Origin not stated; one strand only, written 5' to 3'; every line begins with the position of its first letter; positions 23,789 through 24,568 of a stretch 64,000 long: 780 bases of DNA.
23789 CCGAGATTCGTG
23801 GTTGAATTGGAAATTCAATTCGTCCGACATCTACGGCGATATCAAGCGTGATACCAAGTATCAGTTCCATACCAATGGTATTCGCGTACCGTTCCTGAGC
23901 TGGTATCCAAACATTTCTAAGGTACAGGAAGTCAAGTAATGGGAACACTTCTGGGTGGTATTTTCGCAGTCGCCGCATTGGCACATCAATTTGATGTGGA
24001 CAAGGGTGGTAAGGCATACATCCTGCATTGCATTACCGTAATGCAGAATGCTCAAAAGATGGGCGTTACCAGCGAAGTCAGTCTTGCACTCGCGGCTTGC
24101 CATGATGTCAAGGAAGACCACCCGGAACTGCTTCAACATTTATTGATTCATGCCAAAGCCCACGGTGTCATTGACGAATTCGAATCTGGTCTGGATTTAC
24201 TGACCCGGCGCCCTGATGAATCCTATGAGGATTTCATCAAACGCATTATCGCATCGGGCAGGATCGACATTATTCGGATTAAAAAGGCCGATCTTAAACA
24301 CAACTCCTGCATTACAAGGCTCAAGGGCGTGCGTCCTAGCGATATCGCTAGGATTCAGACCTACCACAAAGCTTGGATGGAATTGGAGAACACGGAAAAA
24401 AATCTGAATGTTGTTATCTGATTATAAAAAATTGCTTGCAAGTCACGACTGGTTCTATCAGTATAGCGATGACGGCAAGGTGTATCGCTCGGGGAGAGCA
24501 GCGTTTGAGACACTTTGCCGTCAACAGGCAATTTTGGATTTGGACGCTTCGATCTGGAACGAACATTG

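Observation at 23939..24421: Phage-encoded small alarmone hydrolase (SpoT-type HD domain)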

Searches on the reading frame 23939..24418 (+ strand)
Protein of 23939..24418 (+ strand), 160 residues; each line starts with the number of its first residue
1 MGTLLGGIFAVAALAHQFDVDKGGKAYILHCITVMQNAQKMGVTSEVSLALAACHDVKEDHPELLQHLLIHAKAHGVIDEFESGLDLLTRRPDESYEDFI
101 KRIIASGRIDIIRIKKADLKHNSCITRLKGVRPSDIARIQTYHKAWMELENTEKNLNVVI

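Call 3: search_protein_families(library=pfam, proteins=[window:23939-24418:+], max_evalue=1)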
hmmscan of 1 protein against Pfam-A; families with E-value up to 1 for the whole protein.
window:23939-24418:+ (160 aa): 2 families
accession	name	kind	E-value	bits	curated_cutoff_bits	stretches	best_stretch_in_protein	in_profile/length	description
PF24434.1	DUF7557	-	0.018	14.9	25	1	85-104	14-32/45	Family of unknown function (DUF7557)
PF23527.1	Microp_apicomplexa_14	-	0.046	14.1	27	1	92-109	9-26/52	Apicomplexa microprotein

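Call 4: search_protein_families(library=phrogs, proteins=[window:23939-24418:+], max_evalue=0.1)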
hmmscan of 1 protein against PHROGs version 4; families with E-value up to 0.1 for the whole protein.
window:23939-24418:+ (160 aa): 3 families
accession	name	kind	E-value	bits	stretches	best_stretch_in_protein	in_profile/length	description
phrog_990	-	other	1.1e-28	101.6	1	3-155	153-297/374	metal-dependent phosphohydrolase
phrog_30929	-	unknown function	2.3e-19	70.6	1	10-149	243-374/413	-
phrog_37235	-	other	6.5e-11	43.5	1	73-148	7-80/118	metal-dependent phosphohydrolase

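Call 5: search_protein_families(library=ncbifam, proteins=[window:23939-24418:+], max_evalue=1)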
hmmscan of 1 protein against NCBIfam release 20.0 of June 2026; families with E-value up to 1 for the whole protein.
window:23939-24418:+ (160 aa): 3 families
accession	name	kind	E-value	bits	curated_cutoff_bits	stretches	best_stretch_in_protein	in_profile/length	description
NF008303.0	PRK11092.1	equivalog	9.7e-07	27.4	947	1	8-139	26-158/702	bifunctional GTP diphosphokinase/guanosine-3',5'-bis pyrophosphate 3'-pyrophosphohydrolase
NF004880.0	PRK06241.2-1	equivalog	0.049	11.5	972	1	33-118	485-569/837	phosphoenolpyruvate synthase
NF047482.1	OM_LenAB_fam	equivalog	0.14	11.5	300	1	44-72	10-38/230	endostatin-like outer membrane protein, LenA/LenB family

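Call 6: search_solved_structures(query=window:23939-24418:+, max_evalue=10, show_alignments=3)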
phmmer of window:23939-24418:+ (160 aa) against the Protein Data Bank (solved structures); distinct sequences matched with E-value up to 10: 11.
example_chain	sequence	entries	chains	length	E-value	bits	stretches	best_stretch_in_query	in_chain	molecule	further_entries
7smg_A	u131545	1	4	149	5.9e-15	58.9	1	3-150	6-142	(p)ppApp hydrolase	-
7qps_A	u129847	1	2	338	0.00026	24.3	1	13-140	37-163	ACT domain protein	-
7qpr_A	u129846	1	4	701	0.001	22.4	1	13-140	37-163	ACT domain protein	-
7qoc_A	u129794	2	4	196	0.0052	20.1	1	10-123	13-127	Guanosine polyphosphate pyrophosphohydrolases/synthetases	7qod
1vj7_A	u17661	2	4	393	0.032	17.5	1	12-134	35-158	Bifunctional RELA/SPOT | Bifunctional (p)ppGpp synthase/hydrolase RelA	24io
8fr8_I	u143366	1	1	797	0.077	16.3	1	5-127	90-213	GTP pyrophosphokinase RelA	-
7oiw_A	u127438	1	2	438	0.22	14.8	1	10-124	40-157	GTP pyrophosphokinase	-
5xnx_A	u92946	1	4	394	0.48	13.7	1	7-127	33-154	Bifunctional (p)ppGpp synthase/hydrolase RelA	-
9s6k_B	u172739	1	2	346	0.97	12.7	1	8-123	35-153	GTP pyrophosphokinase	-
3nr1_A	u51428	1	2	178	0.99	12.7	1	10-74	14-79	HD domain-containing protein 3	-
2iak_A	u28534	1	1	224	1.4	12.2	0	59-85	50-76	Bullous pemphigoid antigen 1, isoform 5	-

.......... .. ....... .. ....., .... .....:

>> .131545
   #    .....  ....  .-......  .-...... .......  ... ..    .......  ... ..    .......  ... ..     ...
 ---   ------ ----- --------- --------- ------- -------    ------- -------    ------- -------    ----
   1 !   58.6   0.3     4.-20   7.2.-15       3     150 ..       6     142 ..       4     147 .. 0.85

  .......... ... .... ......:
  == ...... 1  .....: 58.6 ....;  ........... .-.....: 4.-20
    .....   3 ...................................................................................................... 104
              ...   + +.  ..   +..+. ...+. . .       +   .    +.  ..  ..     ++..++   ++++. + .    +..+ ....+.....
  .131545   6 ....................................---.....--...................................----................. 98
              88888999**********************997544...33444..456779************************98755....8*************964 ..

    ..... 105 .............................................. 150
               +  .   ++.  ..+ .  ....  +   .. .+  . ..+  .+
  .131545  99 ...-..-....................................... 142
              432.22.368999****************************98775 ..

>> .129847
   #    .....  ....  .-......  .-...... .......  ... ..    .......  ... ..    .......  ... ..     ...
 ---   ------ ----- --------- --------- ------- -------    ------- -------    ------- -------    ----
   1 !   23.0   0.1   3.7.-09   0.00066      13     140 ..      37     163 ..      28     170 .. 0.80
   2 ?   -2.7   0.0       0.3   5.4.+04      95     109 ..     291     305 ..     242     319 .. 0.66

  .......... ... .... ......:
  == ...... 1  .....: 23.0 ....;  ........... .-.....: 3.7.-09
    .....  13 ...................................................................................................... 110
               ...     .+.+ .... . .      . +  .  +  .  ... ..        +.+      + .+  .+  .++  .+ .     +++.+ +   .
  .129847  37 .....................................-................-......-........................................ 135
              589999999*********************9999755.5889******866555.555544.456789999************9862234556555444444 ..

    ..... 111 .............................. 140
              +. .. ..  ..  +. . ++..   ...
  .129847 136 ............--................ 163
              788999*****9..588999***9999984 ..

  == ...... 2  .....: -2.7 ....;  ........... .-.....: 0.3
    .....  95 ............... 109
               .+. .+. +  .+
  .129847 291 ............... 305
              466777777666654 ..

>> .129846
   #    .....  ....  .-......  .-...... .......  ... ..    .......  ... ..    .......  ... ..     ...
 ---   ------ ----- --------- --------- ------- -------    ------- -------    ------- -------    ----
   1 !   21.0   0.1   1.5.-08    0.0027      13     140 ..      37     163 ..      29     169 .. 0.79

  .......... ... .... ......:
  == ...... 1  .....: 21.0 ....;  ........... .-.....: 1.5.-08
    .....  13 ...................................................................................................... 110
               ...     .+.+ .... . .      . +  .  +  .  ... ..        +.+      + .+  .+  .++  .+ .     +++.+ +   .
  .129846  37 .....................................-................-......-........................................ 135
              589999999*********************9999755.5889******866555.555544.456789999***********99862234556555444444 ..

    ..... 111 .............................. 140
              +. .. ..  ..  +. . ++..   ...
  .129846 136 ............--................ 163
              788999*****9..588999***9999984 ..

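Call 9: search_dna_similar(query=window:23939-24418:+, collection=phages, mode=protein, max_rows=40, rows=spread)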
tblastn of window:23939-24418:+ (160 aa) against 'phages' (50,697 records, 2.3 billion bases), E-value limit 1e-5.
Records with a match: 177; places in all: 179; records where one place covers at least 80% of the query: 171.
Best place of each record, by identity: <60% 177.
By first word of the organism name: Streptococcus 35; Aeromonas 32; Klebsiella 31; Cronobacter 15; Salmonella 11; Escherichia 9; Pectobacterium 8; Enterobacter 7; Erwinia 6; Pseudomonas 2; and 14 more.
By host as written in the record: Klebsiella pneumoniae 12; - 11; Aeromonas salmonicida 11; Cronobacter sakazakii 11; Aeromonas hydrophila BIOTECH 10089 8; Klebsiella pneumoniae K23 7; Aeromonas hydrophila 6; Enterobacter hormaechei subsp. xiangfangensis 4; and 79 more.
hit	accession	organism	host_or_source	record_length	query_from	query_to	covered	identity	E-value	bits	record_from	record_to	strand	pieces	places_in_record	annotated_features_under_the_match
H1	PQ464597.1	Pseudomonas phage Milchi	Pseudomonas poae Z9_5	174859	4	156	96%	43.8%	5e-27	110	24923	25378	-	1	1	metal-dependent phosphohydrolase | hypothetical protein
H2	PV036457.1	phage IMGVR 15682261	human feces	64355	3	145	89%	37.1%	2e-10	64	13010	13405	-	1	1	metal-dependent phosphohydrolase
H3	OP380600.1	Aeromonas phage avDM7-IJDJ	Aeromonas hydrophila BIOTECH 10089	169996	3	149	92%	35.8%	3e-10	63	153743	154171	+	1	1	hypothetical protein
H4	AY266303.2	Aeromonas phage Aeh1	Aeromonas hydrophila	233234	5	150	91%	35.6%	1e-9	61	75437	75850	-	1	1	hypothetical protein (x2)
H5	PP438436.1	Leptolyngbya phage Lbo-JY46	Leptolyngbya boryana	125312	3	149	92%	34.7%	1e-12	70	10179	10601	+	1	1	guanosine-3',5'-bis(diphosphate) protein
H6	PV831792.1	Aeromonas phage AS4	Aeromonas salmonicida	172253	12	149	86%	36.7%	4e-10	62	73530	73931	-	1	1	GTP pyrophosphokinase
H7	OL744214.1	Enterobacter phage vB_ExiM_F2M1E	Enterobacter hormaechei subsp. ...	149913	5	151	92%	34.0%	1e-10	64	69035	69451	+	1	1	hypothetical protein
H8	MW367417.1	Pectobacterium phage PcCB7V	Pectobacterium sp. 7V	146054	11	143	83%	37.6%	2e-9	61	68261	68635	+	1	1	GTP pyrophosphokinase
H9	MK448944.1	Streptococcus phage Javan452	Streptococcus pyogenes ERR111845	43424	9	151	89%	34.3%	2e-9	61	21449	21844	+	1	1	guanosine-3',5'-bis(diphosphate) 3'-pyrophosphohydrolase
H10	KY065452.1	Streptococcus phage IPP10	Streptococcus pneumoniae 17F/1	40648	9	160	95%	32.2%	4e-10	62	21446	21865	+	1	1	metal dependent phosphohydrolase, HD region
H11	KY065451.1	Streptococcus phage IPP9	Streptococcus pneumoniae Finland6B-12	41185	9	157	93%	32.9%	3e-10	63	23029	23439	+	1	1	metal dependent phosphohydrolase, HD region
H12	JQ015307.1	Pectobacterium phage phiTE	Pectobacterium atrosepticum SCRI1043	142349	11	143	83%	36.8%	3e-9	60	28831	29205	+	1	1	hypothetical protein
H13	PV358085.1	Enterobacter phage SS-2025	Enterobacter hormaechei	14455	5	151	92%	33.3%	9e-11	64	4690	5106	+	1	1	record has no annotation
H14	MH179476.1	Aeromonas phage 50AhydR13PP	Aeromonas hydrophila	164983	9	155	92%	33.1%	4e-7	54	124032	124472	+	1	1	hypothetical protein (x2)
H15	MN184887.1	Erwinia phage pEp_SNUABM_01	Erwinia pyrifoliae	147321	11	154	90%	33.8%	3e-11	66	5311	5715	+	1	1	putative (p)ppGpp synthase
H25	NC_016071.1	Salmonella phage PVPSE1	Salmonella enteritidis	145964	11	149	87%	34.3%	3e-11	66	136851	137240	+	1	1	220: metal-dependent phosphohydrolase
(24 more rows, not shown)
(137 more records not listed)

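Call 10: find_homologous_proteins(query=window:23939-24418:+, max_evalue=0.001)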
Query window:23939-24418:+ (160 aa): 123 proteins with E <= 0.001 among 197 candidates; the best 120 are listed.
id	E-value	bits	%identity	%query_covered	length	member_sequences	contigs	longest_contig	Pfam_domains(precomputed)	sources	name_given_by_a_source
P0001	2.0e-100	351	100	100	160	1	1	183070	-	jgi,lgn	jgi:(p)ppGpp synthase/HD superfamily hydrolase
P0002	1.0e-90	320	88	100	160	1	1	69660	-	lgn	-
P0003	8.6e-84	297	85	100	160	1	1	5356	-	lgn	-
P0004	9.7e-83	294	83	100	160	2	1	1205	-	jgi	-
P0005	2.5e-82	292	79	100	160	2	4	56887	-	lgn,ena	-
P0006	5.0e-80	285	79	100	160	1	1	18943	-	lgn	-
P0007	1.3e-78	280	78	100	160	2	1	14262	-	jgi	jgi:hypothetical protein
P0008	4.9e-78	278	77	99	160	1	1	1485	-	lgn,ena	-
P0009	3.5e-75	269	74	100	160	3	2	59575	-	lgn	-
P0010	1.0e-49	186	55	97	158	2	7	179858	-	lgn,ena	-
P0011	2.8e-47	178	54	97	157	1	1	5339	-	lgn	-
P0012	7.8e-45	171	55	97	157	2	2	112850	-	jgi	jgi:(p)ppGpp synthase/HD superfamily hydrolase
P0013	1.3e-38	150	50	96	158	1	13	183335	-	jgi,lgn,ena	jgi:(p)ppGpp synthase/HD superfamily hydrolase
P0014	1.7e-29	121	43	89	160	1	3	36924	PF13328.13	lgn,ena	-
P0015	9.1e-25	105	42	86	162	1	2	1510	-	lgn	-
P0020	1.3e-23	102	44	93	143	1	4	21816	PF13328.13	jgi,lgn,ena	-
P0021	1.8e-23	101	45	93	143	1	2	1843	PF13328.13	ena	-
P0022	4.4e-23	100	42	97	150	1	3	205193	PF13328.13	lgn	-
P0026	3.0e-22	97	45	93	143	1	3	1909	PF13328.13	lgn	-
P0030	2.2e-21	94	40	94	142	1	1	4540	PF13328.13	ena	-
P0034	6.2e-21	93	42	94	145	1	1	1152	PF13328.13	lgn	-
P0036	2.0e-20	91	38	94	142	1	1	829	PF13328.13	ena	-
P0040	2.7e-20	91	40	94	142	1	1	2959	PF13328.13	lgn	-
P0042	3.0e-20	91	40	94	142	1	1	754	PF13328.13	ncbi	-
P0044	3.3e-20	91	41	84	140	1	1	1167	PF13328.13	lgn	-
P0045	3.4e-20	91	38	94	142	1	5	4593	PF13328.13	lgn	-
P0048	4.0e-20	90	41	94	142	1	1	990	PF13328.13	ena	-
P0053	8.3e-20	89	41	93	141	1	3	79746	PF13328.13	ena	-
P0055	1.1e-19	89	40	91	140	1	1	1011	PF13328.13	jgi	-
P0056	1.5e-19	88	38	94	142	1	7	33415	PF13328.13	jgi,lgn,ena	jgi:(p)ppGpp synthase/HD superfamily hydrolase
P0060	2.2e-19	88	40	94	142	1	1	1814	PF13328.13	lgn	-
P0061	2.4e-19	88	40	90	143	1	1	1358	PF13328.13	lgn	-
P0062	4.2e-19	87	42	92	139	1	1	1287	PF13328.13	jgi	-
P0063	5.0e-19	87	39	92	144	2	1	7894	PF13328.13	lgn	-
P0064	5.8e-19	87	39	85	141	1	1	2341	PF13328.13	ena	-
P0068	1.2e-18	86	39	92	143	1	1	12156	PF13328.13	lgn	-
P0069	1.5e-18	85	39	91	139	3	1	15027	PF13328.13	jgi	-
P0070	1.5e-18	85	38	91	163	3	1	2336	PF13328.13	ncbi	-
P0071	1.7e-18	85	40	93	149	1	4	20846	PF13328.13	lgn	-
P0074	2.5e-18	85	38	91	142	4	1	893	PF13328.13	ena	-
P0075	2.6e-18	84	40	88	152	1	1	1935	PF13328.13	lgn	-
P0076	6.8e-18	83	38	93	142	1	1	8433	PF13328.13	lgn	-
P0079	8.4e-18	83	39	89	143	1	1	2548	PF13328.13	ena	-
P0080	1.3e-17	82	42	92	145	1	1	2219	PF13328.13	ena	-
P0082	1.7e-17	82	38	85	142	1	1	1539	PF13328.13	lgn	-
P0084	2.6e-17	81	38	93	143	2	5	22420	PF13328.13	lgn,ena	-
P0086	3.4e-17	81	39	93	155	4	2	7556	PF13328.13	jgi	-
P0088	3.7e-17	81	37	93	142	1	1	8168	PF13328.13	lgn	-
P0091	9.4e-17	79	40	93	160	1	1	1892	PF13328.13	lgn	-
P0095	1.0e-16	79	39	94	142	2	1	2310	PF13328.13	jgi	-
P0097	1.7e-16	79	37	87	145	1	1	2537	PF13328.13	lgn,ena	-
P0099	2.4e-16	78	37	87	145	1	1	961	PF13328.13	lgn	-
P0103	8.0e-16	76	38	92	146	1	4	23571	PF13328.13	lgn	-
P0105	1.2e-15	76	37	87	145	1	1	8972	PF13328.13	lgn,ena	-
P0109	6.1e-15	74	38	85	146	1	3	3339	PF13328.13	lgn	-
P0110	8.2e-15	73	38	93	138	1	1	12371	PF13328.13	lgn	-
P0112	3.4e-14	71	35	93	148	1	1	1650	PF13328.13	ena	-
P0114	4.9e-14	71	35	87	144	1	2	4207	PF13328.13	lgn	-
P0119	3.7e-12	64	34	86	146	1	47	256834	PF13328.13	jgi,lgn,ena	-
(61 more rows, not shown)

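Call 26: search_solved_structures(query=A1, max_evalue=0.01, show_alignments=5)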
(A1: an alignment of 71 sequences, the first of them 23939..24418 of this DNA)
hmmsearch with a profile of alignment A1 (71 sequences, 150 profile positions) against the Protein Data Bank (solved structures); distinct sequences matched with E-value up to 0.01: 23.
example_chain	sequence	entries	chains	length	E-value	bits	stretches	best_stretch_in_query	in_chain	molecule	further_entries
7smg_A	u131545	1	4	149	2.2e-43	150.8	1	3-145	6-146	(p)ppApp hydrolase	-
7qpr_A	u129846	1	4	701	7.5e-15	58.2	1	13-130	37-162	ACT domain protein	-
7qps_A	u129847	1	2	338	1e-14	57.7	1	12-130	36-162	ACT domain protein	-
5xnx_A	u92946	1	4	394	5.7e-14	55.3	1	3-118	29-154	Bifunctional (p)ppGpp synthase/hydrolase RelA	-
7oiw_A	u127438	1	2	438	6.3e-14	55.2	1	8-114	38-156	GTP pyrophosphokinase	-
8acu_A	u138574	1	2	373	2.6e-13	53.2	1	5-106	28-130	GTP pyrophosphokinase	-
1vj7_A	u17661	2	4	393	5.4e-13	52.2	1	4-131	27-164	Bifunctional RELA/SPOT | Bifunctional (p)ppGpp synthase/hydrolase RelA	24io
6yxa_A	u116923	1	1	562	5.6e-13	52.1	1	5-106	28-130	GTP pyrophosphokinase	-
8fr8_I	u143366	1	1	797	6.5e-13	51.9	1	3-118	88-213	GTP pyrophosphokinase RelA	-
7qoc_A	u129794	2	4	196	2.9e-10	43.3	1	5-91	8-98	Guanosine polyphosphate pyrophosphohydrolases/synthetases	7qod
3nr1_A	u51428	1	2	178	3e-09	40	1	4-85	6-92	HD domain-containing protein 3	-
7ohg_A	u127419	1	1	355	3.5e-09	39.8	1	5-113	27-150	Guanosine-3',5'-bis(Diphosphate) 3'-pyrophosphohydrolase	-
6s2t_A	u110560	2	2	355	3.5e-09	39.8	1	5-113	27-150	(P)ppGpp synthetase I, SpoT/RelA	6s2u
6s2v_A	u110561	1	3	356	3.6e-09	39.8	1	5-113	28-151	(P)ppGpp synthetase I, SpoT/RelA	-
9s6k_B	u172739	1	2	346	1.9e-08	37.4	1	4-113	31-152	GTP pyrophosphokinase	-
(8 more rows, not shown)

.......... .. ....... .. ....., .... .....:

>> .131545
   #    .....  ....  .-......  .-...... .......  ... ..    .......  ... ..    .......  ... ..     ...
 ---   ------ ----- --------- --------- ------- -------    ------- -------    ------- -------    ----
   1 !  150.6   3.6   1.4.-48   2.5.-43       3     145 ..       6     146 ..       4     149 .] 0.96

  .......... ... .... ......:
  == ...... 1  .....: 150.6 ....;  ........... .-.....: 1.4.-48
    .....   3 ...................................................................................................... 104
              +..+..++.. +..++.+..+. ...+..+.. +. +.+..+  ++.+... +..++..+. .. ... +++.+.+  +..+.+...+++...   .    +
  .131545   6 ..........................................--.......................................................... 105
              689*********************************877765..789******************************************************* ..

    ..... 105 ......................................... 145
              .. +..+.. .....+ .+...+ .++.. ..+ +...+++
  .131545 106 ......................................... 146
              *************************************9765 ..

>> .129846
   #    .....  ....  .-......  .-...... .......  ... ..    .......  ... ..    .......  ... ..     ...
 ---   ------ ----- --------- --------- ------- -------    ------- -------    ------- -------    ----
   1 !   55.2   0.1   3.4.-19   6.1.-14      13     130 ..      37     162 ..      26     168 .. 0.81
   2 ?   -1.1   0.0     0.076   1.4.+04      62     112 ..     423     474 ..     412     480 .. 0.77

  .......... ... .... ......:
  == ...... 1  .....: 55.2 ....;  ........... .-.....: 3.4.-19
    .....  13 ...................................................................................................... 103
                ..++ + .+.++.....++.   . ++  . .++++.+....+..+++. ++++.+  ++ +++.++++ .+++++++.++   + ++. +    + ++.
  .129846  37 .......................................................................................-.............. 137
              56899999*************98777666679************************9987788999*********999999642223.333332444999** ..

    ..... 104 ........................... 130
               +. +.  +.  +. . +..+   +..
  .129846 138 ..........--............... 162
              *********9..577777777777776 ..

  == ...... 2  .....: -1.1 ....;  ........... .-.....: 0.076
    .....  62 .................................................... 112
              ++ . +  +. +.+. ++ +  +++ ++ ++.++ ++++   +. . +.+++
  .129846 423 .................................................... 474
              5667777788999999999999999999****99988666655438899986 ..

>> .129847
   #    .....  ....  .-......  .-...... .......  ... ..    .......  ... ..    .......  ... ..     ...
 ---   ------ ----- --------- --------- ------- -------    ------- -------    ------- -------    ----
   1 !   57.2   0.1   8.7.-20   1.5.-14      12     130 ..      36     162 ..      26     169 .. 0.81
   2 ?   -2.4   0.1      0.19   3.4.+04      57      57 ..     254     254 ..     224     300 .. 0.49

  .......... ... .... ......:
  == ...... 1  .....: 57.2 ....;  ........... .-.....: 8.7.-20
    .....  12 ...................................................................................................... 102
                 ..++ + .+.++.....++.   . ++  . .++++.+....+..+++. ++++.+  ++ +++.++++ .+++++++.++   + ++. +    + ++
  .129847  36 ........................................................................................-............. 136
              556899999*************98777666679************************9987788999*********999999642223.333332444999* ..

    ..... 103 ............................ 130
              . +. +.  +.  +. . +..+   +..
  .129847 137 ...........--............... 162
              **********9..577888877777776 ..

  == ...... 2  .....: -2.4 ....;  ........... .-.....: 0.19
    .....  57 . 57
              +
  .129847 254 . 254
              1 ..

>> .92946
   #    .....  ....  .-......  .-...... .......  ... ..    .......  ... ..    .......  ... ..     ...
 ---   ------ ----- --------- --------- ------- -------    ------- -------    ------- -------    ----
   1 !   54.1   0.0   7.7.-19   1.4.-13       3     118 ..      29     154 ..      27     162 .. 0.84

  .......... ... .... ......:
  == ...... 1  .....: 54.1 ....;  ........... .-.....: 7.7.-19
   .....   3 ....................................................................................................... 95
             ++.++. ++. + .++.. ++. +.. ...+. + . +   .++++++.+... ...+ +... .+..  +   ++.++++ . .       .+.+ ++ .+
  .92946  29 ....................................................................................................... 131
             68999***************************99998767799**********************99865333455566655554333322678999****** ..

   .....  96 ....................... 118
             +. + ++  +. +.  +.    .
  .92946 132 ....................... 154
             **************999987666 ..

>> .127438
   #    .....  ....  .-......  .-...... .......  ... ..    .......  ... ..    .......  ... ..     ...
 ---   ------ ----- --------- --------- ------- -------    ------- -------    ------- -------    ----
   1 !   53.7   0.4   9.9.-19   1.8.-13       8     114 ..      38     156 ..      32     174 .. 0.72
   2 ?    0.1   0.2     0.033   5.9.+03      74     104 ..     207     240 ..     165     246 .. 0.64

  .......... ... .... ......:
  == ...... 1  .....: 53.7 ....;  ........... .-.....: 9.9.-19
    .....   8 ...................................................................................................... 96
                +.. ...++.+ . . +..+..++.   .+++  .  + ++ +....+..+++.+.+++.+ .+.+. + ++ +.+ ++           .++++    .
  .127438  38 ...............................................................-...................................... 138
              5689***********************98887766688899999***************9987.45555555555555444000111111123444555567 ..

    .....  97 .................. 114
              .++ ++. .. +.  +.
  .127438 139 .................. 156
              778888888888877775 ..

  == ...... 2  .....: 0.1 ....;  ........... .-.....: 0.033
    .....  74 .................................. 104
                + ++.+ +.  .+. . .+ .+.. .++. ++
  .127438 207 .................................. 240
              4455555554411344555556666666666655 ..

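Call 27: search_protein_families(library=pfam, alignment_id=A1, max_evalue=0.01)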
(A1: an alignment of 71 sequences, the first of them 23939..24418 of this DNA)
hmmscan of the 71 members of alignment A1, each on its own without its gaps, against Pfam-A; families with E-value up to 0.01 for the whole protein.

A. member 1, window:23939-24418:+ (160 aa): 0 families

B. families by the number of members that match (of 71 scanned): 7 families
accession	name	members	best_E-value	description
PF13328.12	HD_4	55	8.2e-08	HD domain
PF01966.28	HD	13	0.00078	HD domain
PF24434.1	DUF7557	8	0.0012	Family of unknown function (DUF7557)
PF14228.11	MOR2-PAG1_mid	1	0.0026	Cell morphogenesis central region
PF09401.15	CoV_NSP10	1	0.0046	Coronavirus RNA synthesis protein NSP10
PF18461.7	Atypical_Card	1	0.0051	Atypical caspase recruitment domain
PF19514.5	MobC_2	1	0.0072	MobC-like protein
